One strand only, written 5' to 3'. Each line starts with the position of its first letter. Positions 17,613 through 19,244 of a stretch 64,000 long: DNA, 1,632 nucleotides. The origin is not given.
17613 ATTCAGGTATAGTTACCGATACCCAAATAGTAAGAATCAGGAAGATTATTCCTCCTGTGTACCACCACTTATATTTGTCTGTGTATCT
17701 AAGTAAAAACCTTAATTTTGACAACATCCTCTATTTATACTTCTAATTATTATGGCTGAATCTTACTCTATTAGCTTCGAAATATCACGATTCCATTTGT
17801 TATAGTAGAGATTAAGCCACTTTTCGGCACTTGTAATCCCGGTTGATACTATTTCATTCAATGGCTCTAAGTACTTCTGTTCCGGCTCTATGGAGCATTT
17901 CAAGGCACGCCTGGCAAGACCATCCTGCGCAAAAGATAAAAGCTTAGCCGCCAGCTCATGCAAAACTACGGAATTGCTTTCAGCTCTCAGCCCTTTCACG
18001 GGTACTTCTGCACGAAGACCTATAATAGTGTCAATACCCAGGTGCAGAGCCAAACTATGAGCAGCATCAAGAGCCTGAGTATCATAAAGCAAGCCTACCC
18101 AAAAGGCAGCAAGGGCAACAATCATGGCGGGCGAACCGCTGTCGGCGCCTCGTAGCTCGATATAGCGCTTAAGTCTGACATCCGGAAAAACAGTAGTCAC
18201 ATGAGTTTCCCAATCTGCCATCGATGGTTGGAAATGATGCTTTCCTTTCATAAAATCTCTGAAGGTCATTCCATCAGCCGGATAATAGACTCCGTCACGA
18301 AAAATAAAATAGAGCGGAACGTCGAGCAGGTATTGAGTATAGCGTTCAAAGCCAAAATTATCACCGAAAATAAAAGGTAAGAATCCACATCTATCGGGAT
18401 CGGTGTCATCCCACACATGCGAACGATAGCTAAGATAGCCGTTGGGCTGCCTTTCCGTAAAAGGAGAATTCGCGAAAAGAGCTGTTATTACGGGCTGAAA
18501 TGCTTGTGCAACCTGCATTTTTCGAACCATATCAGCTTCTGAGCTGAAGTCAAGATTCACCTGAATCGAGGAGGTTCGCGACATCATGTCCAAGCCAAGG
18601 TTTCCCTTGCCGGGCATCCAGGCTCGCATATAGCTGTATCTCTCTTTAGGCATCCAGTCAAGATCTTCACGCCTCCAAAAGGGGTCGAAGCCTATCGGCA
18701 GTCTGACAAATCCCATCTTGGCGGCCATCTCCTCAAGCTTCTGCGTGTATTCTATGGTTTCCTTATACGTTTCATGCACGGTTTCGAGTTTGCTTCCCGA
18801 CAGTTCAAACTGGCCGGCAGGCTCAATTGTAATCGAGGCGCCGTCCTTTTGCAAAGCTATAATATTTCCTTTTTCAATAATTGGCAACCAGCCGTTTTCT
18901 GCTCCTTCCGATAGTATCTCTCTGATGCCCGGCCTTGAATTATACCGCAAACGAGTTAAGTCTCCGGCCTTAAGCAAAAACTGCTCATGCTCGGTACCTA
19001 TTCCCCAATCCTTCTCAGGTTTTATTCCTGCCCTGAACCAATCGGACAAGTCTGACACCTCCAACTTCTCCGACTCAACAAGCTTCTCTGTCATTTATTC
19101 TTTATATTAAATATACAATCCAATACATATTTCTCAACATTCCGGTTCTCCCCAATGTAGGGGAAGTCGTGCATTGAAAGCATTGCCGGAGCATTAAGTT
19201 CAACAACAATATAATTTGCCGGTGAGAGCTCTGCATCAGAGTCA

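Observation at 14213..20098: Ligase-ligase-exporter-exporter operon: candidate gamma-glutamyl thiol peptide synthesis-and-export module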

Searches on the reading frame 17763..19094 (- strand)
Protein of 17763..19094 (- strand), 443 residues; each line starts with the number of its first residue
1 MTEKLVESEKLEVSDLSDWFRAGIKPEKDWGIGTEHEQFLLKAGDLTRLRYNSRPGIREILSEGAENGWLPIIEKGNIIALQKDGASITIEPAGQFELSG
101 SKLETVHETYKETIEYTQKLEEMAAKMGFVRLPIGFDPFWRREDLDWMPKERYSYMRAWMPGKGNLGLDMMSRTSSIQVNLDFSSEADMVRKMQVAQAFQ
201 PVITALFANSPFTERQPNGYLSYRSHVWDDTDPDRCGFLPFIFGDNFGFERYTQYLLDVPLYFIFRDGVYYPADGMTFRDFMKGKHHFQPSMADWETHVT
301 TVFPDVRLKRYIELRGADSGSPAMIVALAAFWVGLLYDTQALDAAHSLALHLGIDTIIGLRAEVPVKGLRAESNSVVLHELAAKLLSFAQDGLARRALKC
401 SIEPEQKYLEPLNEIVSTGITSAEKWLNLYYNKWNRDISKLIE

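Call 3: search_protein_families(library=pfam, proteins=[window:17763-19094:-])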
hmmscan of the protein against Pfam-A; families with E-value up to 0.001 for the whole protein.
window:17763-19094:- (443 aa): 1 family
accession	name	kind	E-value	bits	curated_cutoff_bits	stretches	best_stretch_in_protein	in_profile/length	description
PF04107.18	GCS2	-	1.9e-70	238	21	1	67-347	18-285/291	Glutamate-cysteine ligase family 2(GCS2)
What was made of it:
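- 17763..19094 (-): Plant/alpha-proteobacterial-type glutamate-cysteine ligase (443 aa); its start overlaps the ATP-grasp stop by 4 nt. Pfam GCS2 E 1.9e-70 (call 3).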

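Call 4: search_protein_families(library=ncbifam, proteins=[window:17763-19094:-])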
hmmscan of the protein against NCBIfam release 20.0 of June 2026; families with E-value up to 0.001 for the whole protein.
window:17763-19094:- (443 aa): 6 families
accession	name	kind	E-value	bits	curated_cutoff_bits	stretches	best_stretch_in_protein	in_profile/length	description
TIGR01436.1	glu_cys_lig_pln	equivalog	1e-157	525.2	463.15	1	14-440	6-439/446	glutamate--cysteine ligase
TIGR03444.1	EgtA_Cys_ligase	equivalog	2.3e-44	151.8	370.8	1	85-350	61-331/390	ergothioneine biosynthesis glutamate--cysteine ligase EgtA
NF010039.0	PRK13515.1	equivalog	1.9e-12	46.5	371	1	95-257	56-210/378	carboxylate-amine ligase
TIGR02050.1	gshA_cyan_rel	subfamily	6.9e-10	38.8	176.4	1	95-254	46-197/287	YbdK family carboxylate-amine ligase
NF010043.0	PRK13517.1-3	equivalog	6e-07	28.6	409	1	96-257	61-214/381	glutamate--cysteine ligase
NF010041.0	PRK13517.1-1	subfamily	1.8e-06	27.4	332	1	94-229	51-180/368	glutamate--cysteine ligase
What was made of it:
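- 17763..19094 (-): TIGR01436 525 bits against a curated cut-off of 463 (call 4).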

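Call 67: search_solved_structures(query=window:17763-19094:-, max_evalue=0.00001, show_alignments=1)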
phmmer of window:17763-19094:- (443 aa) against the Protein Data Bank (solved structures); distinct sequences matched with E-value up to 0.00001: 3.
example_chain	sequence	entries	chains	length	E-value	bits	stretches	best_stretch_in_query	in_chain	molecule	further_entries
6gmo_A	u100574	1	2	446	4.5e-126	424.5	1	1-440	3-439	Glutamate--cysteine ligase, chloroplastic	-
2gwc_A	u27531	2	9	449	7.1e-126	423.8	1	3-440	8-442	Glutamate cysteine ligase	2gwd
9ufc_A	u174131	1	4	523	4.3e-123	414.7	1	4-442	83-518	Glutamate--cysteine ligase, chloroplastic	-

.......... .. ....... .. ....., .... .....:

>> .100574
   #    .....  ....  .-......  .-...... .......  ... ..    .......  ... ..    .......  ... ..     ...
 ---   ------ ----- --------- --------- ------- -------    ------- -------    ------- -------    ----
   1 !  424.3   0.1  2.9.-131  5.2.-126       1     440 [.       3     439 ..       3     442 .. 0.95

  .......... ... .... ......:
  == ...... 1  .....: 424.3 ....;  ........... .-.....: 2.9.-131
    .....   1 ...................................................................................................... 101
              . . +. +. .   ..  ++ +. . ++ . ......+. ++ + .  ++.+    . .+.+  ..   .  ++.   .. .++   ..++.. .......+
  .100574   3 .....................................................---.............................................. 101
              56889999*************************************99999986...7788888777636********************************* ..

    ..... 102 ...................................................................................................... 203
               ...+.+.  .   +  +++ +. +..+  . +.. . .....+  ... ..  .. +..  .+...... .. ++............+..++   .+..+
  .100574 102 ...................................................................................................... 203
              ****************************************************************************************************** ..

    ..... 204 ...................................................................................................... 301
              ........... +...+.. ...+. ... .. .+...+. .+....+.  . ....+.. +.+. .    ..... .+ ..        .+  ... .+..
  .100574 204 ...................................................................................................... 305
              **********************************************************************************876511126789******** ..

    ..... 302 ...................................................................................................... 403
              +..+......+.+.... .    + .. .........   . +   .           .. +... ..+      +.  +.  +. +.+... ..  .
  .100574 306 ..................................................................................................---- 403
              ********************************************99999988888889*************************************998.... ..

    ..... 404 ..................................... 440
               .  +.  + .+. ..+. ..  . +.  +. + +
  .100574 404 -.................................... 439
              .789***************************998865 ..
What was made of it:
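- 17763..19094 (-): Full-length match to plant GCL structures 6gmo/2gwc, E about 1e-126 (call 67).
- On Plant-type glutamate-cysteine ligase (TIGR01436, GCS2): 6gmo residues 3-439 aligned to query 1-440, E 4.5e-126 (call 67).
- Closest known: Plant and alpha-proteobacterial two-gene glutathione pathway. Same: The GCL is of the same family, with an equivalog-level hit and about 50% identity to Arabidopsis and Brassica enzymes (calls 4, 67).
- GCL passes the curated equivalog cut-off (call 4) and aligns end to end with plant GCL structures (call 67).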

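Call 74: find_homologous_proteins(query=window:17763-19094:-)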
Query window:17763-19094:- (443 aa): 8000 proteins with E <= 0.001 among 8000 candidates; the best 120 are listed.
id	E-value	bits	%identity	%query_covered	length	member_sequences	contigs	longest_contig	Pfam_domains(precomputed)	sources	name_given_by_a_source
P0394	1.4e-296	1001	98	100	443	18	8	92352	PF04107.19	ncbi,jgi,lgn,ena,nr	ncbi:MAG TPA: glutamate--cysteine ligase [Marinilabiliaceae bacterium]|nr:glutamate--cysteine ligase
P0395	2.2e-199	681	67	100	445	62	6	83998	PF04107.19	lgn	-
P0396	6.0e-199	680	66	100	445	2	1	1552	PF04107.19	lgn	-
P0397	3.1e-194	664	62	100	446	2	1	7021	PF04107.19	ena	-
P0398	6.0e-194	663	62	100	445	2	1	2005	PF04107.19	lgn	-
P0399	1.6e-193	662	62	100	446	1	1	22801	PF04107.19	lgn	-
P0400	6.9e-192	656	63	98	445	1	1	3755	PF04107.19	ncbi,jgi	-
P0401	1.3e-191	655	62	100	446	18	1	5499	PF04107.19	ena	-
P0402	1.3e-190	652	63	99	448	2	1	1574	PF04107.19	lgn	-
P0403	5.2e-190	650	61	100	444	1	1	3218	PF04107.19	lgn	-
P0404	1.4e-189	649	63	99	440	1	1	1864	PF04107.19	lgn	-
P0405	1.1e-188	646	62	98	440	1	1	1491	PF04107.19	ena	-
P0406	1.5e-188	645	63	98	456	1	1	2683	PF04107.19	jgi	jgi:glutamate--cysteine ligase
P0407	3.7e-187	641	63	98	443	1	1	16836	PF04107.19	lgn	-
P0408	3.9e-187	641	63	97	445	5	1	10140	PF04107.19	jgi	jgi:glutamate--cysteine ligase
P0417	5.5e-174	597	59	100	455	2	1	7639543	PF04107.19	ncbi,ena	-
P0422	4.5e-168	578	55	100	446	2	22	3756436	PF04107.19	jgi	jgi:glutamate--cysteine ligase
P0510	1.1e-152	527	53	100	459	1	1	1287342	PF04107.19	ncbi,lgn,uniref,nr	ncbi:glutamate--cysteine ligase [Saccharicrinis carchari]|uniref:Glutamate--cysteine ligase n=1 Tax=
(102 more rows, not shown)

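Call 75: find_encoding_contigs(protein=P0422, flank=7000, max_places=2)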
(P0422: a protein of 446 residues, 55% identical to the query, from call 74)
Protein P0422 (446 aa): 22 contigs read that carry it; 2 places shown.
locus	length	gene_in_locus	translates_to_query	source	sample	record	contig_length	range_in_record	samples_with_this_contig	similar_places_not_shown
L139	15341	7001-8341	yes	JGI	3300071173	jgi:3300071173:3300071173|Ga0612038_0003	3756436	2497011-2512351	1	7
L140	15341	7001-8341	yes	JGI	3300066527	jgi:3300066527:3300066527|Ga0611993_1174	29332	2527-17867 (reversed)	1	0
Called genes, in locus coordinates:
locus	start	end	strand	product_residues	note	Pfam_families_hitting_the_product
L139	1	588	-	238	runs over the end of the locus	PF19822:DUF6304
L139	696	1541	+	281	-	-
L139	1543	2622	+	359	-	PF07745:Glyco_hydro_53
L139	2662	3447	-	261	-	PF01135:PCMT, PF13489:Methyltransf_23, PF01728:FtsJ (weak), PF01209:Ubie_methyltran, PF08241:Methyltransf_11, PF08242:Methyltransf_12, PF13649:Methyltransf_25, PF13847:Methyltransf_31, +3 more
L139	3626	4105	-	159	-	PF04542:Sigma70_r2, PF08281:Sigma70_r4_2 (weak)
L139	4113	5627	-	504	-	PF03321:GH3, PF23571:GH3_M, PF23572:GH3_C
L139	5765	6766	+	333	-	PF18419:ATP-grasp_6 (weak), PF02655:ATP-grasp_3 (faint), PF08443:RimK (faint), PF07478:Dala_Dala_lig_C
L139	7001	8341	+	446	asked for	PF04107:GCS2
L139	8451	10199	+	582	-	PF00664:ABC_membrane, PF00005:ABC_tran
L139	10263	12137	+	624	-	PF00664:ABC_membrane, PF00005:ABC_tran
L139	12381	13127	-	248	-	PF00072:Response_reg, PF04397:LytTR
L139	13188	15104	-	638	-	PF07719:TPR_2 (faint), PF13424:TPR_12, PF06580:His_kinase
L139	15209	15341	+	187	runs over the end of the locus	-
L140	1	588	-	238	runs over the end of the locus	PF19822:DUF6304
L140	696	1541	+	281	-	-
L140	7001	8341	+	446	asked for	PF04107:GCS2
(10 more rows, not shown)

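Call 76: find_encoding_contigs(protein=P0417, flank=7000, max_places=2)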
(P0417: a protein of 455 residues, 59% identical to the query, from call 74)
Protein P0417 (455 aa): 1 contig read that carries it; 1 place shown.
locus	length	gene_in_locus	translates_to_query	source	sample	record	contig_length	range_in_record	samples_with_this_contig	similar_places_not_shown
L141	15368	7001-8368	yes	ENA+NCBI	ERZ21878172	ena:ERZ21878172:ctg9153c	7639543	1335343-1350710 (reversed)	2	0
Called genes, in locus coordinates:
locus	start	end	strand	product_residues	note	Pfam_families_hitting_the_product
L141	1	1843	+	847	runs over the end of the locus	PF13365:Trypsin_2, PF18911:PKD_4 (weak), PF00801:PKD (weak), PF18962:Por_Secre_tail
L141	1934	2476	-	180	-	PF00857:Isochorismatase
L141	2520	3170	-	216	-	PF01380:SIS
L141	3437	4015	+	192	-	PF01381:HTH_3 (weak), PF12844:HTH_19, PF13443:HTH_26 (faint), PF07883:Cupin_2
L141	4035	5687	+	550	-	PF00501:AMP-binding, PF13193:AMP-binding_C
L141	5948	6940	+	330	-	PF18419:ATP-grasp_6, PF08443:RimK (faint), PF07478:Dala_Dala_lig_C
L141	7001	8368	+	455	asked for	PF04107:GCS2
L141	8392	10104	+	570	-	PF00664:ABC_membrane, PF00005:ABC_tran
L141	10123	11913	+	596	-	PF00664:ABC_membrane, PF00005:ABC_tran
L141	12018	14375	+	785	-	PF13620:CarboxypepD_reg, PF13715:CarbopepD_reg_2, PF07715:Plug, PF00593:TonB_dep_Rec_b-barrel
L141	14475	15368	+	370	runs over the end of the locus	PF03929:PepSY_TM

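Call 77: find_encoding_contigs(protein=P0510, flank=7000, max_places=2)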
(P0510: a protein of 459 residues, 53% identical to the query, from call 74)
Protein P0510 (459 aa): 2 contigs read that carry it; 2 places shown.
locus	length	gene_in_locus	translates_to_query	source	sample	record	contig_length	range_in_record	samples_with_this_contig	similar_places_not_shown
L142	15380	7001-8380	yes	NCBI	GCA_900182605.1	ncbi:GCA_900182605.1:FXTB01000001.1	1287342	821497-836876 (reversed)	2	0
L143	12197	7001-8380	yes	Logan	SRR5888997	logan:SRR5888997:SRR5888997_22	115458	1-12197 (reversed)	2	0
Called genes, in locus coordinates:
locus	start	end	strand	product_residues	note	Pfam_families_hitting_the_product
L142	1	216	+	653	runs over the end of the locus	PF00005:ABC_tran, PF02463:SMC_N (faint), PF13555:AAA_29 (faint), PF13304:AAA_21 (faint), PF12848:ABC_tran_Xtn, PF00005:ABC_tran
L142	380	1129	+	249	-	PF08032:SpoU_sub_bind, PF00588:SpoU_methylase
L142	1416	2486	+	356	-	PF01208:URO-D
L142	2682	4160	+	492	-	PF00070:Pyr_redox (faint), PF00890:FAD_binding_2 (weak), PF01134:GIDA (faint), PF01266:DAO, PF01593:Amino_oxidase, PF01946:Thi4 (weak), PF07992:Pyr_redox_2 (weak), PF13450:NAD_binding_8, +2 more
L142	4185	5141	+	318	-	PF00494:SQS_PSY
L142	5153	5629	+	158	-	-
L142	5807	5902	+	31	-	-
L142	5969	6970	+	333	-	PF18419:ATP-grasp_6 (weak), PF08443:RimK (faint), PF07478:Dala_Dala_lig_C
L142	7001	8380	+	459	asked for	PF04107:GCS2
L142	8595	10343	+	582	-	PF00664:ABC_membrane, PF00005:ABC_tran, PF02463:SMC_N (faint)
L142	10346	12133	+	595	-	PF00664:ABC_membrane, PF00005:ABC_tran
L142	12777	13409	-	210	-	-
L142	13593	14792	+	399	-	PF00375:SDF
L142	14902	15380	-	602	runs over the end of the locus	-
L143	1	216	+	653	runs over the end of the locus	PF00005:ABC_tran, PF02463:SMC_N (faint), PF13555:AAA_29 (faint), PF13304:AAA_21 (faint), PF12848:ABC_tran_Xtn, PF00005:ABC_tran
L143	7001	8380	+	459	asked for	PF04107:GCS2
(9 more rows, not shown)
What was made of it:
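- Probing from GCL, 3/3 further lineages show the block with new flanks (calls 75-77).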
